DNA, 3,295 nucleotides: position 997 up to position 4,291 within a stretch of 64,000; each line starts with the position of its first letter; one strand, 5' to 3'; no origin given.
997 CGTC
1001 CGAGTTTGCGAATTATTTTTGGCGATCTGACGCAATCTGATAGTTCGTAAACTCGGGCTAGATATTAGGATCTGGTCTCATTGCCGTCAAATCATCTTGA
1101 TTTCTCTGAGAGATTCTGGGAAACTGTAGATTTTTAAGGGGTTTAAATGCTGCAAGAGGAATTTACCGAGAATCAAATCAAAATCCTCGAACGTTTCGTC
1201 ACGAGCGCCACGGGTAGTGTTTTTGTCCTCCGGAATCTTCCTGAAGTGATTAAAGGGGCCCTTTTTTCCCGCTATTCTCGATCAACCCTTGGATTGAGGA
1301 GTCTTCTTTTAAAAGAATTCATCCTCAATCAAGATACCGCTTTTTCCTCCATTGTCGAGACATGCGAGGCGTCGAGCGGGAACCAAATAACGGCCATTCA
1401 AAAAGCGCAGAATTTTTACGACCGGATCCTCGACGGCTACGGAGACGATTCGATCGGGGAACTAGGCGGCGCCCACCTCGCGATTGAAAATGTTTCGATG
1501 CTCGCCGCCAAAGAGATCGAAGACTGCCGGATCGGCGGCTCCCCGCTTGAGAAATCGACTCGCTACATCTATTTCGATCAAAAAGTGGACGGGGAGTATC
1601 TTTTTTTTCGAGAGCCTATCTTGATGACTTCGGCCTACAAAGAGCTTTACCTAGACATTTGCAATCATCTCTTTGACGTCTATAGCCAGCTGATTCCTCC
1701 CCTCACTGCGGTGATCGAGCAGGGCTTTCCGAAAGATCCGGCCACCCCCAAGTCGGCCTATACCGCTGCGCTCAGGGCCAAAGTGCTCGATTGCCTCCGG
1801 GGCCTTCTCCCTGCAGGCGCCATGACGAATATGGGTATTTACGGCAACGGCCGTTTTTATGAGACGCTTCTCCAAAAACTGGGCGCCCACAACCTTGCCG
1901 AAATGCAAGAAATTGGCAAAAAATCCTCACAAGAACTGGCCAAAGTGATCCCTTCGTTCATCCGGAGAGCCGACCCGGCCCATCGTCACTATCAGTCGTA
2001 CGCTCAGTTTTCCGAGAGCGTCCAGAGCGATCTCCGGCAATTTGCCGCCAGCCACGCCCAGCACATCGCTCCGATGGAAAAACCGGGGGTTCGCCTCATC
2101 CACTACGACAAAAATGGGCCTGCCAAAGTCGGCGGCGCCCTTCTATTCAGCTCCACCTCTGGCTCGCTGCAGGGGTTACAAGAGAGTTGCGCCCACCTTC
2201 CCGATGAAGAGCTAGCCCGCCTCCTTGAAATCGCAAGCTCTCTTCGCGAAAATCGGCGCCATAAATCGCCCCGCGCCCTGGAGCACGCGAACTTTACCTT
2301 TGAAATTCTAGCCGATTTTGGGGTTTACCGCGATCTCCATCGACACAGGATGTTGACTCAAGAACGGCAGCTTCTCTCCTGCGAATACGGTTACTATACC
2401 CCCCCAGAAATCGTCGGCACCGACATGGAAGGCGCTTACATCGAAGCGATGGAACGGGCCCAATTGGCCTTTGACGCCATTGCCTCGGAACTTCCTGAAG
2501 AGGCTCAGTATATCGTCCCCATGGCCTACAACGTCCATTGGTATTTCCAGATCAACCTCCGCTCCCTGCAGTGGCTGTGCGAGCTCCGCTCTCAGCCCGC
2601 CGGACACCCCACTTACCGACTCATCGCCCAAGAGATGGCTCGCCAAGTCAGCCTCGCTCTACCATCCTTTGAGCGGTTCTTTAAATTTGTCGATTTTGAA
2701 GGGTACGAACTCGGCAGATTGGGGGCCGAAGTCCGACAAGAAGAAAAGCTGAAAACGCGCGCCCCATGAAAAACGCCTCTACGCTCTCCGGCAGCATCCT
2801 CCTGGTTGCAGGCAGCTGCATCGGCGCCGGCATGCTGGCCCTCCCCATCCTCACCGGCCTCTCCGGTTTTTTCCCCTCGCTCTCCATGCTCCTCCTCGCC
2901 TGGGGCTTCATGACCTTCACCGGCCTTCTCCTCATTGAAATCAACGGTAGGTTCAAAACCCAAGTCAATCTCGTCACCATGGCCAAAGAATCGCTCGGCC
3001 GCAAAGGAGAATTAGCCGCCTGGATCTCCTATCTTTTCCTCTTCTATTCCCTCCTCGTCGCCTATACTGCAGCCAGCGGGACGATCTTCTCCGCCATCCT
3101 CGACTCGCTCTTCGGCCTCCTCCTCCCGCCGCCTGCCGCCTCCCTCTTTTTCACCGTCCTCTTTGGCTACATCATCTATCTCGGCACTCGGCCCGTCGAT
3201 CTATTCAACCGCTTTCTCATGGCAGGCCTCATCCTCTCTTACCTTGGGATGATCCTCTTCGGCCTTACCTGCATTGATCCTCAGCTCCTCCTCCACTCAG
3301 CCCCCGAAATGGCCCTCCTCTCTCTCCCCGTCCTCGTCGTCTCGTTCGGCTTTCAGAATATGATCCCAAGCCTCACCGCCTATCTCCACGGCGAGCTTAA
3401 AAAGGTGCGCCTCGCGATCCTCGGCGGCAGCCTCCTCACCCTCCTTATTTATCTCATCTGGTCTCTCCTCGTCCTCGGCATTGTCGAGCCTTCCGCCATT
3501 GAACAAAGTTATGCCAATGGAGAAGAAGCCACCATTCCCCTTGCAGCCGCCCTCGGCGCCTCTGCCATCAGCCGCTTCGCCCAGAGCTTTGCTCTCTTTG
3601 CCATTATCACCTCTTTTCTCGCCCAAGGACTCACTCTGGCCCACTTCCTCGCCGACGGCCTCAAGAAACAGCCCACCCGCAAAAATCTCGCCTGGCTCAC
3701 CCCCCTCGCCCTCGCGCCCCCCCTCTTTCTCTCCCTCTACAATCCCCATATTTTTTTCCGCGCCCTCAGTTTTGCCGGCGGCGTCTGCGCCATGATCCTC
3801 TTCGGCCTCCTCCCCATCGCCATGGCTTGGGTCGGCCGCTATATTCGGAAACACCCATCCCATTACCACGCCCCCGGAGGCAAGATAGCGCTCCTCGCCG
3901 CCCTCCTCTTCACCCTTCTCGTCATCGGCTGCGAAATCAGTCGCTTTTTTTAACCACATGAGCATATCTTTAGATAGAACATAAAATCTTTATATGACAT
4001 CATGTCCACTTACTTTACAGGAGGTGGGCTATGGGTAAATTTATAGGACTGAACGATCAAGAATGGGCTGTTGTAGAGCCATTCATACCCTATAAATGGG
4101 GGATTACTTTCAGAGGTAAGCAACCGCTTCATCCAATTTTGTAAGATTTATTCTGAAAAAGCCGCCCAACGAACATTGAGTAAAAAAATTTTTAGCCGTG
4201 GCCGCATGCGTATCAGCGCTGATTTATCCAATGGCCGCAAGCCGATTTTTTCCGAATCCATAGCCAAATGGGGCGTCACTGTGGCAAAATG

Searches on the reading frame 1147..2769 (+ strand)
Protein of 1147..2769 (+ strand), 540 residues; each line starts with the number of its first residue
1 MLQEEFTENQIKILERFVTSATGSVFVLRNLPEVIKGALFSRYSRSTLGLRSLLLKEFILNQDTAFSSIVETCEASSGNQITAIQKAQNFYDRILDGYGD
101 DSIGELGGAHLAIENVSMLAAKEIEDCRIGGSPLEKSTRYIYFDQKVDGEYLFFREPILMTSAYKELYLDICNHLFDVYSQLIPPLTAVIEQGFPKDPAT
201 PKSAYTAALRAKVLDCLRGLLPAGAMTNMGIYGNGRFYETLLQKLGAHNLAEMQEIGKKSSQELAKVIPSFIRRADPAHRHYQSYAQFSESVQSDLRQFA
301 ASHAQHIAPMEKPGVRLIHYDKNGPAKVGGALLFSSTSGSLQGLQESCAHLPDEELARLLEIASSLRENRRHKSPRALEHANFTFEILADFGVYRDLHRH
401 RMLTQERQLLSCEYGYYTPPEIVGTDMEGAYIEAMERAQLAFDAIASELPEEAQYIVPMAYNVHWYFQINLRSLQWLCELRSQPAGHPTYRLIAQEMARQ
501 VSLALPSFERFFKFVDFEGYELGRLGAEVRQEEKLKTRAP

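Call 85: find_encoding_contigs(protein=window:1147-2769:+, flank=10000, max_places=3)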
Protein window:1147-2769:+ (540 aa): 3 contigs read that carry it; 3 places shown.
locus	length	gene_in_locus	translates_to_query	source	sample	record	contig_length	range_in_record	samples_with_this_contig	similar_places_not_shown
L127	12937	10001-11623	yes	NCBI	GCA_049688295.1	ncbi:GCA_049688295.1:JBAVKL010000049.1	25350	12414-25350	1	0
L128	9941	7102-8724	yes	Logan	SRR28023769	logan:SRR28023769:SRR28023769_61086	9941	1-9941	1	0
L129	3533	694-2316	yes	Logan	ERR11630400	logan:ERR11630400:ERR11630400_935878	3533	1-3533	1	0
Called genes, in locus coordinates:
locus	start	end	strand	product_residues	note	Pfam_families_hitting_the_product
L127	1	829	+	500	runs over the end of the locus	-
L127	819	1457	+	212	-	-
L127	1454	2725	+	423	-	PF07661:MORN_2 (faint)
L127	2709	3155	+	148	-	PF01812:5-FTHF_cyc-lig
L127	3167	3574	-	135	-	-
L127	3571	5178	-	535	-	PF00496:SBP_bac_5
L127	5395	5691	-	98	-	-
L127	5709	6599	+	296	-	PF05150:Legionella_OMP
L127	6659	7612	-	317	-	PF02685:Glucokinase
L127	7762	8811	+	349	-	PF00154:RecA_N, PF06745:ATPase (weak), PF08423:Rad51, PF02283:CobU (weak), PF21096:RecA_C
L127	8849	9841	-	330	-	PF00490:ALAD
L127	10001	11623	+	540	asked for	PF02511:Thy1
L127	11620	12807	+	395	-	PF03222:Trp_Tyr_perm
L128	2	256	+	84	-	?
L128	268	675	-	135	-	-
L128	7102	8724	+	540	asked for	PF02511:Thy1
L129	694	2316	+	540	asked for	PF02511:Thy1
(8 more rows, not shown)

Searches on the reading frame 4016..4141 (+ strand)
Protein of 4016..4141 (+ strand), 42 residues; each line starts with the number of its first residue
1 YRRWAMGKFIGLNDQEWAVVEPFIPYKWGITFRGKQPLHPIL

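Call 65: search_protein_families(library=pfam, proteins=[window:4031-4141:+], max_evalue=1)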
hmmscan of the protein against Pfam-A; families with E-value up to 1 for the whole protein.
seq(37 aa): 1 family
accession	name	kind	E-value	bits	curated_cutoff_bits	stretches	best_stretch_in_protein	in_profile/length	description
PF13340.11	DUF4096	-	0.082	13.6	34.3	1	7-23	1-18/76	Putative transposase of IS4/5 family (DUF4096)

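Call 73: find_homologous_proteins(query=window:4016-4141:+, max_evalue=10)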
Query seq(42 aa) (42 aa): 3 proteins with E <= 10 among 3 candidates.
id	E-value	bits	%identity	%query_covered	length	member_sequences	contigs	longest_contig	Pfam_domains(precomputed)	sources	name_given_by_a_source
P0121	3.3e-17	78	100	83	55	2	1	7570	-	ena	-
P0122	3.2e-15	72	100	79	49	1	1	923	-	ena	-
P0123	2.4e-12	63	83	83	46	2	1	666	-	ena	-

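Call 75: find_encoding_contigs(protein=P0121, flank=10000, max_places=3)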
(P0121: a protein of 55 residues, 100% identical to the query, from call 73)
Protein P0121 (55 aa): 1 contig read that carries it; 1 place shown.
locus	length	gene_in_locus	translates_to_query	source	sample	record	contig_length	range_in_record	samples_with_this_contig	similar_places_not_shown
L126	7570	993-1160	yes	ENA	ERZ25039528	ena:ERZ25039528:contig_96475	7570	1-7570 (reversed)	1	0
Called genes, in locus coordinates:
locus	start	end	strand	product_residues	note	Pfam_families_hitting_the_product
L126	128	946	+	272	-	-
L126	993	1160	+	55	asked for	-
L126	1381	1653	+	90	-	PF01371:Trp_repressor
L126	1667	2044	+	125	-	PF04715:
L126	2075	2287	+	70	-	-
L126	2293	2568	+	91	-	PF00425:Chorismate_bind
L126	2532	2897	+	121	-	PF00425:Chorismate_bind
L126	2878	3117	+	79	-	PF00117:GATase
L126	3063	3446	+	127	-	PF00117:GATase, PF07722:Peptidase_C26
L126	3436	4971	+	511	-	PF02885:Glycos_trans_3N, PF00591:Glycos_transf_3, PF00218:IGPS, PF04131:NanE (weak)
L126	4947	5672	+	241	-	PF00697:PRAI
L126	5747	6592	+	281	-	PF00291:PALP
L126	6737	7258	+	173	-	PF00290:Trp_syntA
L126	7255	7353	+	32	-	-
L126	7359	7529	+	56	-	-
